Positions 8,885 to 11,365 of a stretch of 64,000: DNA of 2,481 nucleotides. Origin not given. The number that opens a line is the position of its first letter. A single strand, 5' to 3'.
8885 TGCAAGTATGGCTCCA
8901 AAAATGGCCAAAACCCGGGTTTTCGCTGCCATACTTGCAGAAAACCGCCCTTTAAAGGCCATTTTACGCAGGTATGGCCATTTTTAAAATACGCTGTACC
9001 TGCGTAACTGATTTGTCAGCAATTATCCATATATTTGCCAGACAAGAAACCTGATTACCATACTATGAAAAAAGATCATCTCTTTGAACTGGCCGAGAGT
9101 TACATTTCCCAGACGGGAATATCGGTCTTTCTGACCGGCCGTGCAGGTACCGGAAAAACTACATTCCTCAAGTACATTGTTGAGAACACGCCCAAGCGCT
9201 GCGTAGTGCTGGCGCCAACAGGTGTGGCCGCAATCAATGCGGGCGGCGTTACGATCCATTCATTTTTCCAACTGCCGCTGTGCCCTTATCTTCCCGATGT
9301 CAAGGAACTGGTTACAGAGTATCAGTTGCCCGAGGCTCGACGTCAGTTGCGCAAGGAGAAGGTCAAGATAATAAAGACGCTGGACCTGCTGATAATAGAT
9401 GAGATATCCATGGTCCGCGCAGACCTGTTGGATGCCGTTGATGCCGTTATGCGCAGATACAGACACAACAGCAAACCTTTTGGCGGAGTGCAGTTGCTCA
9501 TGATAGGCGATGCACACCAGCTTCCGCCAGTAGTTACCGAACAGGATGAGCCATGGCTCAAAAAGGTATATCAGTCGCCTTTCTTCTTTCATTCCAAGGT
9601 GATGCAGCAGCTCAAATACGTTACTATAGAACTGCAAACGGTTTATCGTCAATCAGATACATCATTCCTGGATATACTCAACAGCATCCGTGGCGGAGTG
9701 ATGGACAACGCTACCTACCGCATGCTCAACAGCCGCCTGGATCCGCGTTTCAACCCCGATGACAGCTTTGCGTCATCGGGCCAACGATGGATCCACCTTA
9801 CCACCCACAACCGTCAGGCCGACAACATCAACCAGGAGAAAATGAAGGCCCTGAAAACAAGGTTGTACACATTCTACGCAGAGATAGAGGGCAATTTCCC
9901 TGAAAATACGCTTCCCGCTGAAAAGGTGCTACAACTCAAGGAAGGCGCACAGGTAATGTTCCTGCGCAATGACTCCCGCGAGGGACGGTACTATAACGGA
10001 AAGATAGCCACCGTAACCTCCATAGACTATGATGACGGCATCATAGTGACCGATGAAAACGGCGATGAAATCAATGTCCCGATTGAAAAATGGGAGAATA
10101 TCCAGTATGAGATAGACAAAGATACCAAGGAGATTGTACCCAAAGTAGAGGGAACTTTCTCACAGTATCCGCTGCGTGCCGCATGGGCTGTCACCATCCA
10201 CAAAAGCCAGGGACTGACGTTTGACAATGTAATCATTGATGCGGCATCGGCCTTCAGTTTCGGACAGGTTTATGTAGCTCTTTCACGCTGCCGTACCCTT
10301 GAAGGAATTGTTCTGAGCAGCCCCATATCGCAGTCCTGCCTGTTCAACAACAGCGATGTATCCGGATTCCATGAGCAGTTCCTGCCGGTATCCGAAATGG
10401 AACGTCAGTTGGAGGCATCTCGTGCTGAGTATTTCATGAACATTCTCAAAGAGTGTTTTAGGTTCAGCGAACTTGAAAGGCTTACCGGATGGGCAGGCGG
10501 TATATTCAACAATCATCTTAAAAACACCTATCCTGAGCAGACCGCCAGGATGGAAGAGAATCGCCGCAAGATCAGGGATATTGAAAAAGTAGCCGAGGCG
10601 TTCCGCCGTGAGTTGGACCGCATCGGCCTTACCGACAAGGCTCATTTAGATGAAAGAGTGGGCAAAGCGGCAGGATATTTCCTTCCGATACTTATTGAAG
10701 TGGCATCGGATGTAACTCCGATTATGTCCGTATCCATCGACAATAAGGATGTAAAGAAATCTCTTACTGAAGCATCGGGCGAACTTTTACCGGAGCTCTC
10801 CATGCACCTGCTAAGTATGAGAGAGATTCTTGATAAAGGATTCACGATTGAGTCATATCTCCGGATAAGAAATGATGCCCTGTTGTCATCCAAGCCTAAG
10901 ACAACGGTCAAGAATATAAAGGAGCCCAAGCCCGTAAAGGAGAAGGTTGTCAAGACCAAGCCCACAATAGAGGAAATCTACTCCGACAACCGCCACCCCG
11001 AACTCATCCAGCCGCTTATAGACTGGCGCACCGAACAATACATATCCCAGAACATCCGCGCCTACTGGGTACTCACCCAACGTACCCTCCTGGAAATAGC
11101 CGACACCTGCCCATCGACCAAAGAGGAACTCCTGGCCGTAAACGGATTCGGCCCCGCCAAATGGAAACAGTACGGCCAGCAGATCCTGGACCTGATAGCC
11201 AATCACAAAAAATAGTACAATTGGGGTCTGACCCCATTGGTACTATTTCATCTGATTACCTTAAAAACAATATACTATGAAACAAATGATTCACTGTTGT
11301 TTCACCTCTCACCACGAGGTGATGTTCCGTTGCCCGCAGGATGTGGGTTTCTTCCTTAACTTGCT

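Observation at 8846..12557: Pif1-family helicase plus HUH (Y1) nuclease gene pair tightly bracketed by 140-bp near-identical inverted repeats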

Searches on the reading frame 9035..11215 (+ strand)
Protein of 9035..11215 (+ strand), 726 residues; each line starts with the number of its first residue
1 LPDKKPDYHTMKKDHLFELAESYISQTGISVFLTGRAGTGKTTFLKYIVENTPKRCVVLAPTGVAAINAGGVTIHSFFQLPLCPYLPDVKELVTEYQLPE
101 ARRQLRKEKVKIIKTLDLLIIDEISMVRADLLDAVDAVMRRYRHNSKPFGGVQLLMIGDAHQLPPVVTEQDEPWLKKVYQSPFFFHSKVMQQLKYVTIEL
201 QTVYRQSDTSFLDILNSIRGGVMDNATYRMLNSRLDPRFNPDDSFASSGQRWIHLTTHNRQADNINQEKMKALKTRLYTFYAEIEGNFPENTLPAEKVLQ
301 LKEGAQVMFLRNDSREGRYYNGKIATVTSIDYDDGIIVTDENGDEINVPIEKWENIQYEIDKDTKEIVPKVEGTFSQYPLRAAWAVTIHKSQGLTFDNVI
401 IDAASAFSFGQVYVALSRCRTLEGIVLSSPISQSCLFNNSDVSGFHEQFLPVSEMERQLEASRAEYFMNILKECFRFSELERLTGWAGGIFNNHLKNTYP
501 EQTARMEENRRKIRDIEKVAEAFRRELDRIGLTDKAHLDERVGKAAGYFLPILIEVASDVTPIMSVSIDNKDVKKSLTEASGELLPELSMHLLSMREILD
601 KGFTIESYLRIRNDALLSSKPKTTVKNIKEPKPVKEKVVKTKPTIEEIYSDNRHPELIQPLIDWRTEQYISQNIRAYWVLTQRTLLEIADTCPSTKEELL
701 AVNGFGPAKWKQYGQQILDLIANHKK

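Call 6: search_protein_families(library=pfam, proteins=[window:9035-11215:+])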
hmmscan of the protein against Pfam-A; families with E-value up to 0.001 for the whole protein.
window:9035-11215:+ (726 aa): 11 families
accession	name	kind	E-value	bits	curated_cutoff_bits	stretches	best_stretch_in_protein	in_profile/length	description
PF05970.20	PIF1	-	3.2e-30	105.8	25.9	1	17-224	10-218/223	PIF1-like helicase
PF00570.28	HRDC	-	7.2e-16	58.4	23.8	1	656-721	3-68/68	HRDC domain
PF13604.12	AAA_30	-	2e-13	51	27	1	24-226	14-176/191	AAA domain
PF13245.12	AAA_19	-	1.1e-12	48.7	25.1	1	31-166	14-132/134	AAA domain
PF02689.20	Herpes_Helicase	-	7.1e-08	31.4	27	1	376-428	723-777/808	Helicase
PF13538.12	UvrD_C_2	-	3.4e-07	30.4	27.4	1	383-421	2-47/52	UvrD-like helicase C-terminal domain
PF13401.12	AAA_22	-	8.6e-06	26.5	27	1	30-160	7-124/130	AAA domain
PF13479.12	AAA_24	-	9.5e-06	26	27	1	28-146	2-96/195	AAA domain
PF01443.25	Viral_helicase1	-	3.8e-05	24.1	21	0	338-421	134-222/228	Viral superfamily 1 RNA helicase core domain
PF21530.3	Pif1_2B_dom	-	0.00013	22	23.9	1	294-323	11-40/47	DNA helicase Pif1, 2B domain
PF13191.12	AAA_16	-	0.00042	21.3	32.6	1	15-148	11-133/167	AAA ATPase domain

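Call 9: search_protein_families(library=ncbifam, proteins=[window:9035-11215:+], max_evalue=1)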
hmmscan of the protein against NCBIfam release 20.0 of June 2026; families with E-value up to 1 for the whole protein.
window:9035-11215:+ (726 aa): 20 families
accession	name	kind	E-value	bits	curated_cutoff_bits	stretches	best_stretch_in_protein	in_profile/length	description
TIGR01447.1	recD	equivalog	3.3e-21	75.5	310.15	1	31-435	166-582/597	exodeoxyribonuclease V subunit alpha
TIGR01448.2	helicase_RecD2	equivalog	3.8e-20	71.6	500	1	32-407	335-664/713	SF1B family DNA helicase RecD2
TIGR02768.1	TraA_Ti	equivalog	1.2e-11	43.7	590.45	1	297-420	611-708/751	Ti-type conjugative transfer relaxase TraA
TIGR01389.1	recQ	equivalog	1.4e-11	43.5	640.2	1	606-723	468-590/591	DNA helicase RecQ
NF008279.0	PRK11057.1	equivalog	1.9e-08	33.2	1015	1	646-724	524-602/608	ATP-dependent DNA helicase RecQ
NF010464.0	PRK13889.1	subfamily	2.4e-07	29.1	1015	1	301-421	601-695/992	conjugal transfer relaxase TraA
NF008127.0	PRK10875.1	equivalog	5.8e-05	21.8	671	2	381-420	541-584/619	exodeoxyribonuclease V subunit alpha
TIGR01388.1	rnd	equivalog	0.00029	20.2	298.95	1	653-723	208-277/363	ribonuclease D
NF010402.0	PRK13826.1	subfamily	0.00042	18.3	1317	1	371-420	682-730/1102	Dtr system oriT relaxase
NF038214.1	IS21_help_AAA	equivalog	0.00057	19.6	200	1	89-130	126-166/232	IS21-like element helper ATPase IstB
NF000355.4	ribo_prot_ABC_F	equivalog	0.0029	16.5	380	1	14-60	326-373/499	ribosomal protection-like ABC-F family protein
NF047389.1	ATPase_Sll1717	subfamily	0.0056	15.8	75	1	27-67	28-69/454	P-loop ATPase, Sll1717 family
NF000170.2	ABCF_Vga_all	exception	0.0064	15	725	1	11-54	281-323/521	Vga family ABC-F type ribosomal protection protein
TIGR02673.1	FtsE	equivalog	0.017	14.8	264.85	1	28-51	28-51/214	cell division ATP-binding protein FtsE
NF010248.0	PRK13695.1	equivalog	0.019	14.7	156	1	29-52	4-27/180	NTPase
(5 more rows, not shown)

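Call 43: find_homologous_proteins(query=window:9065-11212:+, max_evalue=1e-30)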
Query window:9065-11212:+ (716 aa): 8000 proteins with E <= 1e-30 among 8000 candidates; the best 120 are listed.
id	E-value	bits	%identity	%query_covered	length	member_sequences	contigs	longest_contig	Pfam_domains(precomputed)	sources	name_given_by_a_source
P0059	0.0e+0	1541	94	100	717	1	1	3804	PF13538.13,PF05970.21,PF13604.13,PF00570.29,PF13245.13,PF13401.13,PF02689.21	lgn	-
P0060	0.0e+0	1527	93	100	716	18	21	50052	PF13538.13,PF13479.13,PF05970.21,PF13604.13,PF00570.29,PF13245.13,PF13401.13,PF02689.21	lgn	-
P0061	0.0e+0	1502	91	100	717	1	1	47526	PF13538.13,PF13479.13,PF05970.21,PF13604.13,PF00570.29,PF13245.13,PF13401.13,PF02689.21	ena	-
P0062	0.0e+0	1501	92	100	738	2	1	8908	PF13538.13,PF13479.13,PF05970.21,PF13604.13,PF00570.29,PF13245.13,PF13401.13,PF02689.21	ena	-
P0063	0.0e+0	1499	91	100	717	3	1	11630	PF13538.13,PF05970.21,PF13604.13,PF00570.29,PF13245.13,PF13401.13,PF02689.21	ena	-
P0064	0.0e+0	1498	91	100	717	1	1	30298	PF13538.13,PF05970.21,PF13604.13,PF00570.29,PF13245.13,PF13401.13,PF02689.21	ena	-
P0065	0.0e+0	1498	91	100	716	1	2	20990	PF13538.13,PF13479.13,PF05970.21,PF13604.13,PF00570.29,PF13245.13,PF13401.13,PF02689.21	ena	-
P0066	0.0e+0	1495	91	100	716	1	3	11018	PF13538.13,PF13479.13,PF05970.21,PF13604.13,PF00570.29,PF13245.13,PF13401.13,PF02689.21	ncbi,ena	-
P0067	0.0e+0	1494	91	100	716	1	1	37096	PF13538.13,PF13479.13,PF05970.21,PF13604.13,PF00570.29,PF13245.13,PF13401.13,PF02689.21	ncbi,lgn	-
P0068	0.0e+0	1493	91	100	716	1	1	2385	PF13538.13,PF13479.13,PF05970.21,PF13604.13,PF00570.29,PF13245.13,PF13401.13,PF02689.21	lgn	-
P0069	0.0e+0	1493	91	100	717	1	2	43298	PF13538.13,PF13479.13,PF05970.21,PF13604.13,PF00570.29,PF13245.13,PF13401.13,PF02689.21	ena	-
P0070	0.0e+0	1492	91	100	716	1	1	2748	PF13538.13,PF13479.13,PF05970.21,PF13604.13,PF00570.29,PF13245.13,PF02689.21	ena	-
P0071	0.0e+0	1489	90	100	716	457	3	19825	PF13538.13,PF05970.21,PF01443.25,PF13604.13,PF00570.29,PF13245.13,PF02689.21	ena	-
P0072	0.0e+0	1488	90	100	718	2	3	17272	PF13538.13,PF13479.13,PF05970.21,PF01443.25,PF13604.13,PF00570.29,PF13245.13,PF02689.21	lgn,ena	-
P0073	0.0e+0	1481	90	100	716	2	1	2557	PF13538.13,PF05970.21,PF13604.13,PF00570.29,PF13245.13,PF02689.21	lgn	-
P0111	0.0e+0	1372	83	100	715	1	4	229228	PF13538.13,PF05970.21,PF01443.25,PF13604.13,PF00570.29,PF13245.13,PF13401.13,PF02689.21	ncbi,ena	-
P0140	0.0e+0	1278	78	100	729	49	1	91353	PF13538.13,PF05970.21,PF13604.13,PF00570.29,PF13245.13,PF13401.13,PF02689.21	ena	-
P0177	4.0e-239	814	54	99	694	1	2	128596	PF13538.13,PF13479.13,PF05970.21,PF01443.25,PF13604.13,PF00570.29,PF13245.13,PF02689.21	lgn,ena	-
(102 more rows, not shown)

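Call 44: find_encoding_contigs(protein=P0111, flank=6000, max_places=2)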
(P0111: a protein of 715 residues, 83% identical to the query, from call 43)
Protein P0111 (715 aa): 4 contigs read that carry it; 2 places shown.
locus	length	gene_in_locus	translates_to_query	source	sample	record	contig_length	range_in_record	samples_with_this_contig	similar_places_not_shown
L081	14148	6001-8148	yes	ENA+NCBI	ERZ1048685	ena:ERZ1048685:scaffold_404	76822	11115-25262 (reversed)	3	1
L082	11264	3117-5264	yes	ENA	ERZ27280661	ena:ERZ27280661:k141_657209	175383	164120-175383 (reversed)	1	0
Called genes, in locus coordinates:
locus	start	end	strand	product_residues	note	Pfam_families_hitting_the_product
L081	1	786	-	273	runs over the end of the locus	PF02673:BacA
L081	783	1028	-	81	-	PF11297:DUF3098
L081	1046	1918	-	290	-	PF18075:FtsX_ECD, PF02687:FtsX (weak)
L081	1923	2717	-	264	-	PF13489:Methyltransf_23, PF08241:Methyltransf_11, PF08242:Methyltransf_12, PF13847:Methyltransf_31 (weak)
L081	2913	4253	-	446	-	PF00919:UPF0004, PF04055:Radical_SAM, PF01938:TRAM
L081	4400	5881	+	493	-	PF02550:AcetylCoA_hydro, PF04223:CitF (faint), PF13336:AcetylCoA_hyd_C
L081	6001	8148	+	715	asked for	PF01443:Viral_helicase1 (faint), PF02689:Herpes_Helicase (faint), PF05970:PIF1, PF13245:AAA_19, PF13401:AAA_22 (faint), PF13604:AAA_30, PF13538:UvrD_C_2 (weak), PF00570:HRDC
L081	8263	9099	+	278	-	PF00005:ABC_tran, PF13304:AAA_21 (faint)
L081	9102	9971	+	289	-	-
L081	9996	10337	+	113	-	PF00392:GntR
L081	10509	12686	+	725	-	PF08206:OB_RNB (faint), PF17849:OB_Dis3, PF17876:CSD2, PF00773:RNB, PF00575:S1 (weak)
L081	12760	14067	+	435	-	PF16217:M64_N, PF09471:Peptidase_M64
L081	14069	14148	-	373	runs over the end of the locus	PF13439:Glyco_transf_4, PF13579:Glyco_trans_4_4 (weak), PF00534:Glycos_transf_1, PF13692:Glyco_trans_1_4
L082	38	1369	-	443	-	PF00919:UPF0004, PF04055:Radical_SAM, PF01938:TRAM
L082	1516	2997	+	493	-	PF02550:AcetylCoA_hydro, PF04223:CitF (faint), PF13336:AcetylCoA_hyd_C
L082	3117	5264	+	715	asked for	PF01443:Viral_helicase1 (faint), PF02689:Herpes_Helicase (faint), PF05970:PIF1, PF13245:AAA_19, PF13401:AAA_22 (faint), PF13604:AAA_30, PF13538:UvrD_C_2 (weak), PF00570:HRDC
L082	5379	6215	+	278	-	PF00005:ABC_tran, PF13304:AAA_21 (faint)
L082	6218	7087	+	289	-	-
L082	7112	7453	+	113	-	PF00392:GntR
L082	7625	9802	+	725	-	PF08206:OB_RNB (faint), PF17849:OB_Dis3, PF17876:CSD2, PF00773:RNB, PF00575:S1 (weak)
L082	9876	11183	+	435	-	PF16217:M64_N, PF09471:Peptidase_M64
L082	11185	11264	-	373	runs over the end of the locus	PF13439:Glyco_transf_4, PF13579:Glyco_trans_4_4 (weak), PF00534:Glycos_transf_1, PF13692:Glyco_trans_1_4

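Call 45: find_encoding_contigs(protein=P0140, flank=6000, max_places=2)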
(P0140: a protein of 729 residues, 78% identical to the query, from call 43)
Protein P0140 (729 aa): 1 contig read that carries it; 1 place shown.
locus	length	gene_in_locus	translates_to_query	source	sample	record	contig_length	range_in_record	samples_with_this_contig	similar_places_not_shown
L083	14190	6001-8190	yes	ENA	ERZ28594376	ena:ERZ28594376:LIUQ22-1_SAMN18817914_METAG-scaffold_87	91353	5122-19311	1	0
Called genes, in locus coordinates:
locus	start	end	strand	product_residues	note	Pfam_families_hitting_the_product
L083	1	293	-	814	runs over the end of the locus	PF09586:YfhO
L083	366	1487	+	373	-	PF13439:Glyco_transf_4, PF13579:Glyco_trans_4_4, PF00534:Glycos_transf_1, PF13692:Glyco_trans_1_4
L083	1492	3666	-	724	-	PF08206:OB_RNB (weak), PF17849:OB_Dis3, PF17876:CSD2, PF00773:RNB, PF00575:S1 (weak)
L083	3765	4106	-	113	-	PF00392:GntR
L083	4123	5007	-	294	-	-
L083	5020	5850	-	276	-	PF00005:ABC_tran, PF13304:AAA_21 (faint)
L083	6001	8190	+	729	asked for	PF02689:Herpes_Helicase (faint), PF05970:PIF1, PF13604:AAA_30, PF13245:AAA_19, PF13401:AAA_22 (faint), PF13538:UvrD_C_2 (weak), PF00570:HRDC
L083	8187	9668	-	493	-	PF02550:AcetylCoA_hydro, PF04223:CitF (weak), PF13336:AcetylCoA_hyd_C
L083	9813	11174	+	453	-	PF00919:UPF0004, PF04055:Radical_SAM, PF01938:TRAM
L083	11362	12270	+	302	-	PF13489:Methyltransf_23, PF08241:Methyltransf_11, PF08242:Methyltransf_12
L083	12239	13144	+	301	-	PF18075:FtsX_ECD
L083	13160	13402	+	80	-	PF11297:DUF3098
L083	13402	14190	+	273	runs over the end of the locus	PF02673:BacA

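Call 46: find_encoding_contigs(protein=P0177, flank=6000, max_places=2)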
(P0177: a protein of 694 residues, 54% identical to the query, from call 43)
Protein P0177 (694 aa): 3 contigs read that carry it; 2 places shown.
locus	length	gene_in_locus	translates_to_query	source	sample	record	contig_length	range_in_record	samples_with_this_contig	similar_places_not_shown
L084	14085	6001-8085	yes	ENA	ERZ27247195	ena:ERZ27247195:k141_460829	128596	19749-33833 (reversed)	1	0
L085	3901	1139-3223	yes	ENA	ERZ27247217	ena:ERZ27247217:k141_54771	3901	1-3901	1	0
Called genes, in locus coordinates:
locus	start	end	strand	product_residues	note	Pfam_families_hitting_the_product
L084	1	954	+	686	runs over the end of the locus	PF00133:tRNA-synt_1, PF09334:tRNA-synt_1g, PF08264:Anticodon_1 (weak), PF19303:Anticodon_3, PF01588:tRNA_bind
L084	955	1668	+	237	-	PF01128:IspD, PF12804:NTP_transf_3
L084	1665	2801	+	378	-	PF13439:Glyco_transf_4, PF00534:Glycos_transf_1, PF13692:Glyco_trans_1_4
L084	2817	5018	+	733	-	PF04205:FMN_bind, PF00890:FAD_binding_2, PF01266:DAO, PF03486:HI0933_like (weak), PF07992:Pyr_redox_2 (weak), PF12831:FAD_oxidored, PF13450:NAD_binding_8 (weak), PF00890:FAD_binding_2, +1 more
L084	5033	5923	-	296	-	PF01636:APH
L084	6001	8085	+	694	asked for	PF01443:Viral_helicase1 (faint), PF02689:Herpes_Helicase (faint), PF05970:PIF1, PF13245:AAA_19, PF13479:AAA_24 (faint), PF13604:AAA_30, PF13538:UvrD_C_2 (weak), PF00570:HRDC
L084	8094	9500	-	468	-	PF00171:Aldedh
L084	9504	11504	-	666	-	PF19310:TOP_N (weak), PF01432:Peptidase_M3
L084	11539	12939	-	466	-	PF16217:M64_N, PF09471:Peptidase_M64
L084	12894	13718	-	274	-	PF01435:Peptidase_M48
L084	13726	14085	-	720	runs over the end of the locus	PF08206:OB_RNB (faint), PF17849:OB_Dis3 (weak), PF17876:CSD2, PF00773:RNB, PF00575:S1 (weak)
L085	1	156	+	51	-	?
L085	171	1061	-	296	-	PF01636:APH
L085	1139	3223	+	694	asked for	PF01443:Viral_helicase1 (faint), PF02689:Herpes_Helicase (faint), PF05970:PIF1, PF13245:AAA_19, PF13479:AAA_24 (faint), PF13604:AAA_30, PF13538:UvrD_C_2 (weak), PF00570:HRDC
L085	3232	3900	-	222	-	?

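Call 65: search_protein_families(library=padloc, proteins=[window:9065-11212:+], max_evalue=0.01)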
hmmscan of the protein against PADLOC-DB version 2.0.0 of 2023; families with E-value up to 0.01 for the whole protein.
window:9065-11212:+ (716 aa): 19 families
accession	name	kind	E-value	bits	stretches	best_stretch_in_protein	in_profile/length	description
PDLC05065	PDC-S68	-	3.2e-20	69.6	2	14-156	617-745/1221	-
PDLC05066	PDC-S68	-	5.4e-17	59.1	2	16-156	592-721/1202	-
PDLC04476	PDC-M16A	-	1.6e-16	57.8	1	11-250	17-262/691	-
PDLC05064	PDC-S68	-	1.1e-14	51.2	2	22-156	704-824/1273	-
PDLC04475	PDC-M16A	-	5e-14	49.7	1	20-350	32-365/721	-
PDLC01734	typeIV_RecD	-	9.3e-14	48.6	2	21-157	357-477/763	RecD_0_IVD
PDLC01148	RecD_like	-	1.4e-13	48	1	16-157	327-446/719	RecD/Tra ATPase fused to N-terminal HHH domain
PDLC02861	DpdF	-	4.9e-12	43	1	588-715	484-607/611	DpdF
PDLC05035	PDC-S53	-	1.4e-09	34.6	1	346-411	792-860/900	-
PDLC02864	DpdF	-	4.7e-09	33.6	1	606-713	510-609/610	DpdF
PDLC04472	PDC-M16A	-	1e-08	32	1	10-56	231-281/930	-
PDLC04474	PDC-M16A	-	3.5e-08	30.3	1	344-397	621-673/917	-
PDLC02865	DpdF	-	2.1e-06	23.6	1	644-711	1430-1497/1499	DpdF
PDLC02871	DpdF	-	4.7e-06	24.7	1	638-714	57-133/140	DpdF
PDLC04173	GajB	-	0.00027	18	0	383-415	428-460/471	-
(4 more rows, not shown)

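Call 66: search_protein_families(library=phrogs, proteins=[window:9065-11212:+], max_evalue=0.01)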
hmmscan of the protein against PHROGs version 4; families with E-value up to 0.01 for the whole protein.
window:9065-11212:+ (716 aa): 9 families
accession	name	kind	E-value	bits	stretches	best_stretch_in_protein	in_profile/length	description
phrog_325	-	DNA, RNA and nucleotide metabolism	3.3e-79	268.3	1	17-457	489-911/986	Dda-like helicase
phrog_30356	-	DNA, RNA and nucleotide metabolism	2.2e-47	162.7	2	18-347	18-328/823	helicase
phrog_4412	-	DNA, RNA and nucleotide metabolism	2.2e-17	63.7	2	21-213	348-506/743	exonuclease V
phrog_25471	-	unknown function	8.1e-09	36.7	1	14-125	17-140/162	-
phrog_170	-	other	5.7e-05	23.7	0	379-446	182-251/323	PhoH-like phosphate starvation-inducible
phrog_124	-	DNA, RNA and nucleotide metabolism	0.00066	20.2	0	17-125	42-128/382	Sak4-like ssDNA annealing protein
phrog_1967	-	DNA, RNA and nucleotide metabolism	0.0012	18.5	0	360-395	590-627/776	DNA helicase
phrog_296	-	integration and excision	0.0033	17.2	0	15-114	315-397/626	DNA transposition protein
phrog_168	-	DNA, RNA and nucleotide metabolism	0.0041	17.8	1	11-133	34-128/314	clamp loader of DNA polymerase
